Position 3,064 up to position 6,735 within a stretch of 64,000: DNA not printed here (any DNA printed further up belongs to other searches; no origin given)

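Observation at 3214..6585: Unusual architecture: ~700-aa SMC-like coiled-coil fused to a degenerate GGDEF (GDDEF with RxxD I-site) and a catalytically competent-looking EAL domain.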

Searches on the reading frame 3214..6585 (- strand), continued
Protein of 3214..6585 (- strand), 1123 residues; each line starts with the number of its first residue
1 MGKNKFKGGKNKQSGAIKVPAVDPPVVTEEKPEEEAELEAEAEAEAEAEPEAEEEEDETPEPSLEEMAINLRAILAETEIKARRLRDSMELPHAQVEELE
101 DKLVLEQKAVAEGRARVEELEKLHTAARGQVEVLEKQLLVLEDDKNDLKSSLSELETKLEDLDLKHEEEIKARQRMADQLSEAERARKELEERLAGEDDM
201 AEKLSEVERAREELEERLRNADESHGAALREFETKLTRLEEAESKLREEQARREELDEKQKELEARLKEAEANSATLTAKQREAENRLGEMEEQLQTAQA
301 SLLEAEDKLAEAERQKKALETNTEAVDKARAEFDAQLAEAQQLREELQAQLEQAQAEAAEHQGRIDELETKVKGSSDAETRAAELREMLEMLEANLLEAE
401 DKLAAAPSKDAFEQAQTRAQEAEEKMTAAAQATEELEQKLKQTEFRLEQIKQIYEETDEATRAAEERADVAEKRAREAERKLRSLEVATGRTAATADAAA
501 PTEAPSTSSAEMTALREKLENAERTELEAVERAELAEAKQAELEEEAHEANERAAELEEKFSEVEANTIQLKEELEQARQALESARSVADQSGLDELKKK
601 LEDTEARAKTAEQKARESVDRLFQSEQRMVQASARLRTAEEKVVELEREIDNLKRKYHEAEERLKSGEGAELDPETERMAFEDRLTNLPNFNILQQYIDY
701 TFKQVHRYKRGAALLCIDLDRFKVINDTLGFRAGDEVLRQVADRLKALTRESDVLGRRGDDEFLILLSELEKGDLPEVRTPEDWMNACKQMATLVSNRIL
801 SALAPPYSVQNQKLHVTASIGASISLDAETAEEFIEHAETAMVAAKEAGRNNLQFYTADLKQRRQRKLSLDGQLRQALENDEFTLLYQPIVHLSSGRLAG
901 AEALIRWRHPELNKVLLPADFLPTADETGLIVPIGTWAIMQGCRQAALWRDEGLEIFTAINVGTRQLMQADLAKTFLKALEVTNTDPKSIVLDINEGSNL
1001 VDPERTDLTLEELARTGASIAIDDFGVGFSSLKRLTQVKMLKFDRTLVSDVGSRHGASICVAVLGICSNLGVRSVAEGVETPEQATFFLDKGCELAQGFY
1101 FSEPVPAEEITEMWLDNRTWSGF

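Call 34: predict_structure(alignment_id=A1)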
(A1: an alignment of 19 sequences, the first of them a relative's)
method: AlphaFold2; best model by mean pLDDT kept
length: 1123 residues; sequences in the alignment: 19
mean_pLDDT: 72.6   pTM: 0.38
mean pLDDT of the five models: 72.6, 69.5, 69.2, 68.2, 67.6
residues with pLDDT >= 90: 138; 70-90: 601; 50-70: 229; < 50: 155
segments of 3 or more residues with pLDDT < 50: 1-23, 25-64, 85-91, 342-371, 403-408, 488-509, 665-676
pLDDT, mean of each block of 10 residues (from residue 1): 33 30 33 34 31 32 49 63 49 64 79 80 80 84 84 85 81 83 83 67 83 85 81 85 85 84 80 77 78 76 71 70 68 60 42 35 41 54 71 69 49 57 61 61 61 54 56 64 55 37 39 60 68 71 73 74 77 80 68 75 80 75 71 68 69 65 44 46 74 84 80 90 81 87 88 83 87 62 82 89 85 85 86 89 83 85 75 87 93 91 91 84 85 92 93 91 85 90 91 83 80 88 78 73 88 85 87 91 91 92 92 82 49
secondary structure, 60 per line:
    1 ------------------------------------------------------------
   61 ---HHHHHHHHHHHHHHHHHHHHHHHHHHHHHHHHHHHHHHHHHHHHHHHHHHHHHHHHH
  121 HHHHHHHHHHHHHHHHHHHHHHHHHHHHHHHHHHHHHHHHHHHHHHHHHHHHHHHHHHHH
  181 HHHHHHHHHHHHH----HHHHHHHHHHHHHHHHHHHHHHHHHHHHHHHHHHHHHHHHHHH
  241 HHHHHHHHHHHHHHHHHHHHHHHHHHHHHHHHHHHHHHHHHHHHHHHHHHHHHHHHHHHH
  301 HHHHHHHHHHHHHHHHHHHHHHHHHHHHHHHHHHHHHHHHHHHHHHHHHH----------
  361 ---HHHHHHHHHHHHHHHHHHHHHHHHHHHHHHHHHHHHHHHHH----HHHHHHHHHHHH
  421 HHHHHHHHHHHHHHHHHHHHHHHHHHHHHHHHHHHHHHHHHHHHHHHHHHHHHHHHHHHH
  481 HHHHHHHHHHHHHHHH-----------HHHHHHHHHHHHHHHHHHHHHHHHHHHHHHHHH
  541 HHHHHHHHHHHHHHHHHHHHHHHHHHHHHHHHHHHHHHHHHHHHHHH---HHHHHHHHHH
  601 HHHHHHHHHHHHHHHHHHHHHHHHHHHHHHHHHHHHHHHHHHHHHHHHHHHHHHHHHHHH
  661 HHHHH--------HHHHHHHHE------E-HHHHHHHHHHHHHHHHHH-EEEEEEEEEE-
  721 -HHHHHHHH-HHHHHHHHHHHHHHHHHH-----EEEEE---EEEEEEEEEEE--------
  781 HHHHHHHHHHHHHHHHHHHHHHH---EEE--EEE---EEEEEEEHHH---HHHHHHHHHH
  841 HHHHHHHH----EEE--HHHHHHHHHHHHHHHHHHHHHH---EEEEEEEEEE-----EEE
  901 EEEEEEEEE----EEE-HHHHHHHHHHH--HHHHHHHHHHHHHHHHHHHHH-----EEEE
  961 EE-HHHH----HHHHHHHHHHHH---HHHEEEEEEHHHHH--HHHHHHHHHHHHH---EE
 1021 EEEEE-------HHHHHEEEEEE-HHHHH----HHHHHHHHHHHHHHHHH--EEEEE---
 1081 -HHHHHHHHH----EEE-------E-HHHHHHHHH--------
elements in order (helices of 4 or more, strands of 3 or more residues): H64-193 H198-350 H364-404 H409-496 H508-587 H591-665 H674-681 H691-708 E710-719 H722-729 H731-748 E754-758 E762-772 H781-803 E807-809 E812-814 E818-824 H831-848 E853-855 H858-879 E883-892 E898-909 E914-916 H918-928 H931-951 E957-962 H964-967 H972-983 E990-995 H996-1000 H1003-1015 E1019-1025 H1033-1037 E1038-1043 H1045-1049 H1054-1070 E1073-1077 H1082-1090 E1095-1097 H1107-1115

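Call 39: fold_search(model_id=the predicted structure, library=pdb)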
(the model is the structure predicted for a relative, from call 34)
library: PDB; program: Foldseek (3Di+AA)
matches with E <= 10: 977; with E <= 0.001: 178
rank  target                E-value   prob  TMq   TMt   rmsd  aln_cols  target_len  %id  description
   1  4rnh                  1.2e-42  1.00  0.26  0.63  12.2       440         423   34  PaMorA tandem diguanylate cyclase - phosphodiesterase, c-di-GMP complex (released 2014-11-19)
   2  4rnf                  2.8e-41  1.00  0.25  0.63  12.3       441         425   34  PaMorA tandem diguanylate cyclase - mutant phosphodiesterase, apo form (released 2014-11-19)
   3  5m3c_B                3.0e-41  1.00  0.34  0.83   3.6       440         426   34  Structure of the hybrid domain (GGDEF-EAL) of PA0575 from Pseudomonas aeruginosa PAO1 at 2.8 Ang. with GTP and Ca2+ bo (released 2017-12-20)
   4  5m3c_A                9.8e-39  1.00  0.29  0.66   6.2       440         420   34  Structure of the hybrid domain (GGDEF-EAL) of PA0575 from Pseudomonas aeruginosa PAO1 at 2.8 Ang. with GTP and Ca2+ bo (released 2017-12-20)
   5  5xgb                  1.7e-34  1.00  0.23  0.44  17.7       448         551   27  Crystal structure of the PAS-GGDEF-EAL domain of PA0861 from Pseudomonas aeruginosa (released 2017-12-20)
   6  9cmf_A                2.5e-34  1.00  0.26  0.36  14.0       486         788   25  Substrate bound DosP (released 2024-11-20)
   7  5xge                  6.3e-34  1.00  0.23  0.45  17.8       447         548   28  Crystal structure of the PAS-GGDEF-EAL domain of PA0861 from Pseudomonas aeruginosa in complex with cyclic di-GMP (released 2017-12-20)
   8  5xgd                  8.3e-33  1.00  0.23  0.44  17.8       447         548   28  Crystal structure of the PAS-GGDEF-EAL domain of PA0861 from Pseudomonas aeruginosa in complex with GTP (released 2017-12-20)
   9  9bkv_B                5.4e-32  1.00  0.25  0.35  10.8       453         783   28  DosP R97A bent form (released 2024-11-20)
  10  9ce0_B                1.4e-31  1.00  0.25  0.35  12.9       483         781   27  DosP Apo Bent form (released 2024-11-20)
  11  9bkv_A                1.7e-31  1.00  0.26  0.35  15.4       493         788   25  DosP R97A bent form (released 2024-11-20)
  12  9bgv_A                3.0e-31  1.00  0.25  0.35  13.8       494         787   25  DosP R97A straight form (released 2024-11-20)
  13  9cdr_A                7.9e-27  1.00  0.25  0.34  14.1       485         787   25  DosP Apo straight form (released 2024-11-20)
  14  8arv_A                3.2e-25  1.00  0.22  0.91   1.8       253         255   37  Structure of the EAL domain of BifA from Pseudomonas aeruginosa (released 2023-04-12)
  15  8arv_B                3.4e-25  1.00  0.21  0.91   1.8       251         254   37  Structure of the EAL domain of BifA from Pseudomonas aeruginosa (released 2023-04-12)
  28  3u2e_B                2.4e-22  1.00  0.21  0.90   1.9       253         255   34  EAL domain of phosphodiesterase PdeA in complex with 5'-pGpG and Mg++ (released 2011-10-12)
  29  3s83                  4.3e-22  1.00  0.21  0.89   2.6       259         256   33  EAL domain of phosphodiesterase PdeA (released 2011-06-29)
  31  3u2e_A                6.7e-22  1.00  0.22  0.91   1.8       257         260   34  EAL domain of phosphodiesterase PdeA in complex with 5'-pGpG and Mg++ (released 2011-10-12)
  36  4hjf                  2.7e-21  1.00  0.22  0.88   2.0       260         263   34  EAL domain of phosphodiesterase PdeA in complex with c-di-GMP and Ca++ (released 2012-10-31)
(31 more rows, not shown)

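Call 44: find_encoding_contigs(protein=P0002, flank=8000, max_places=2)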
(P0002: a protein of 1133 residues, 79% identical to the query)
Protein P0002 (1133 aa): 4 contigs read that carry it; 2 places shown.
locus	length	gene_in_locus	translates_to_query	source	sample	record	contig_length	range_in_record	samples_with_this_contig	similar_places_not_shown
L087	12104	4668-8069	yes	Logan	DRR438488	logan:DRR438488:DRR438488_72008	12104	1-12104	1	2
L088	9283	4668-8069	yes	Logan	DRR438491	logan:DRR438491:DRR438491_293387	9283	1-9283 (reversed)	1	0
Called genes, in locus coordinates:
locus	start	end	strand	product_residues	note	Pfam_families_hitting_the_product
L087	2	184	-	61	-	?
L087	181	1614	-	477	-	PF25917:BSH_RND, PF25881:HH_YBHG, PF25954:Beta-barrel_RND_2 (weak), PF25990:Beta-barrel_YknX, PF25967:RND-MFP_C (weak), PF25975:CzcB_C, PF25989:YknX_C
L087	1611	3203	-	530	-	PF00989:PAS, PF08448:PAS_4, PF13426:PAS_9, PF00512:HisKA, PF02518:HATPase_c, PF00072:Response_reg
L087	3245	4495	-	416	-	PF07238:PilZ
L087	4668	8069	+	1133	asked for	PF00261:Tropomyosin (faint), PF24161:CCDC39 (faint), PF00990:GGDEF, PF00563:EAL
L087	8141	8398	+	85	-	-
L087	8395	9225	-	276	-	-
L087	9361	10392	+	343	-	-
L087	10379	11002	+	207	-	PF01510:Amidase_2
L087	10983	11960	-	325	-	PF00762:Ferrochelatase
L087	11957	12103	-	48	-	?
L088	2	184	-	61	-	?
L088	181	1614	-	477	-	PF25917:BSH_RND, PF25881:HH_YBHG, PF25954:Beta-barrel_RND_2 (weak), PF25990:Beta-barrel_YknX, PF25967:RND-MFP_C (weak), PF25975:CzcB_C, PF25989:YknX_C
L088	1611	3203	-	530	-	PF00989:PAS, PF08448:PAS_4, PF13426:PAS_9, PF00512:HisKA, PF02518:HATPase_c, PF00072:Response_reg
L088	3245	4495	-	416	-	PF07238:PilZ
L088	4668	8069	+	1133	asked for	PF00261:Tropomyosin (faint), PF24161:CCDC39 (faint), PF00990:GGDEF, PF00563:EAL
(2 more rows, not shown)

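Call 45: find_encoding_contigs(protein=P0017, flank=8000, max_places=1)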
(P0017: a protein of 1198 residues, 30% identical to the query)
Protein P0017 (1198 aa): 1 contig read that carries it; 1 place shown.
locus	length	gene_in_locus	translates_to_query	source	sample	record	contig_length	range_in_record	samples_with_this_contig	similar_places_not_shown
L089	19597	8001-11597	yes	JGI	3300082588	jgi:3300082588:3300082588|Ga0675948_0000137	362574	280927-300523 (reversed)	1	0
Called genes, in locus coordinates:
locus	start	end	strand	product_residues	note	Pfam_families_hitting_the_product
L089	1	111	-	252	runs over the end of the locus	PF00106:adh_short, PF13561:adh_short_C2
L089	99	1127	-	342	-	PF20903:SPL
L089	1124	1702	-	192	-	PF01209:Ubie_methyltran, PF13489:Methyltransf_23, PF13847:Methyltransf_31, PF08241:Methyltransf_11, PF08242:Methyltransf_12, PF13649:Methyltransf_25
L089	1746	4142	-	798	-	PF13492:GAF_3 (faint), PF01590:GAF (weak), PF13185:GAF_2 (weak), PF00990:GGDEF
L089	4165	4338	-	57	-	-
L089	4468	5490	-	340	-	-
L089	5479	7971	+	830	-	PF00270:DEAD, PF04851:ResIII, PF00271:Helicase_C (faint), PF08148:DSHCT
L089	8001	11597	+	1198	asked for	PF00990:GGDEF, PF00563:EAL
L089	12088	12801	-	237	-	PF07238:PilZ (weak)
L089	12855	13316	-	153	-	PF00578:AhpC-TSA, PF08534:Redoxin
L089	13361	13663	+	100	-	-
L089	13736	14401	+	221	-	PF07238:PilZ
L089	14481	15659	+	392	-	PF00005:ABC_tran, PF17912:OB_MalK, PF08402:TOBE_2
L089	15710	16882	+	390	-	-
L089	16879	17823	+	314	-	PF08239:SH3_3 (weak), PF18348:SH3_16, PF00877:NLPC_P60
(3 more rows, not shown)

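Call 46: find_encoding_contigs(protein=P0006, flank=8000, max_places=1)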
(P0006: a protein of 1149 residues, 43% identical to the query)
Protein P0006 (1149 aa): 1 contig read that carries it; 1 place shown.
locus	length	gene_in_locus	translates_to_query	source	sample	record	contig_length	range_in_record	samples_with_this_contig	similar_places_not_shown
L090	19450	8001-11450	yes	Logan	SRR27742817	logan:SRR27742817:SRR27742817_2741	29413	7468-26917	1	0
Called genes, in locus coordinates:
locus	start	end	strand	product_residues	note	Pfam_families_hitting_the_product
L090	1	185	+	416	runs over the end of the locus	PF00501:AMP-binding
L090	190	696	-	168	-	-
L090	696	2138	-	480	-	PF13581:HATPase_c_2, PF00583:Acetyltransf_1 (weak)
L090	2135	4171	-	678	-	PF03169:OPT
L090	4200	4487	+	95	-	-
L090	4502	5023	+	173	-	-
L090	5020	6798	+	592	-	PF13569:DUF4132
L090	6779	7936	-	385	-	PF16656:Pur_ac_phosph_N (weak), PF00149:Metallophos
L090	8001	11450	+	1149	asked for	PF24161:CCDC39 (faint), PF00990:GGDEF, PF00563:EAL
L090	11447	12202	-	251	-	-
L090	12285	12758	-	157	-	-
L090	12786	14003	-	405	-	PF28597:T2SSF_N (weak), PF00482:T2SSF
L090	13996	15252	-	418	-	-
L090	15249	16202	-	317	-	-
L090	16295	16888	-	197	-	-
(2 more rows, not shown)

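Call 64: search_protein_families(library=ncbifam, proteins=[window:3214-6585:-], max_evalue=0.001)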
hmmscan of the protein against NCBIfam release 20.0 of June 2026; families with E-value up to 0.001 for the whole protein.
window:3214-6585:- (1123 aa): 30 families (the best 25 are shown)
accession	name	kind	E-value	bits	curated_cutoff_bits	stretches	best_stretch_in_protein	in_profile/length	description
NF045675.1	PhdiestaseDibA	equivalog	3.8e-106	355.9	980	1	675-1111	198-622/623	phosphodiesterase DibA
NF007474.0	PRK10060.1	equivalog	1.2e-85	288.1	782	1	678-1118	235-657/663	cyclic di-GMP phosphodiesterase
NF052458.1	PhdiestGepA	equivalog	6.2e-74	249.6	1200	1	706-1109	447-836/840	phosphodiesterase GepA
NF008467.0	PRK11359.1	equivalog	8.1e-74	249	857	1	681-1116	377-793/800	oxygen-sensing cyclic-di-GMP phosphodiesterase DosP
NF053781.1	cdiGMPphdstlr2612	equivalog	5e-70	236.5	1600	1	677-1113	837-1264/1268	Tlr1612 family c-di-GMP phosphodiesterase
NF008807.1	PRK11829.1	equivalog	6.5e-67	226.1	733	1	683-1110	245-658/670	biofilm formation regulator HmsP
NF007298.0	PRK09776.1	equivalog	1.6e-46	158.8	1135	1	678-1111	682-1103/1111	diguanylate cyclase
NF052596.1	RR_EAL_PvrR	equivalog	9e-41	139.8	580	1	851-1116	122-391/398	response regulator cyclic di-GMP phosphodiesterase PvrR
NF007839.0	PRK10551.1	equivalog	5e-39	134.3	461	1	873-1114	267-510/518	cyclic di-GMP phosphodiesterase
TIGR00254.1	GGDEF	domain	5.3e-33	114.1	37.4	1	677-854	2-165/168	diguanylate cyclase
NF007423.1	PRK09966.1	equivalog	2.1e-29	102.6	325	1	677-846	236-390/390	diguanylate cyclase DgcN/YfiN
NF007380.0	PRK09894.1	equivalog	3.1e-27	95.7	256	1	609-857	62-288/296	diguanylate cyclase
NF007135.0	PRK09581.1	equivalog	1.4e-26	93.3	474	1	677-853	289-452/457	PleD family two-component system response regulator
NF038266.1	diguan_SiaD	equivalog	6.7e-26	91.2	290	1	612-852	30-251/252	biofilm regulation diguanylate cyclase SiaD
NF051473.1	DigCycDgcsShew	equivalog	6.6e-23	81.5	400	1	679-853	134-288/291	diguanylate cyclase DgcS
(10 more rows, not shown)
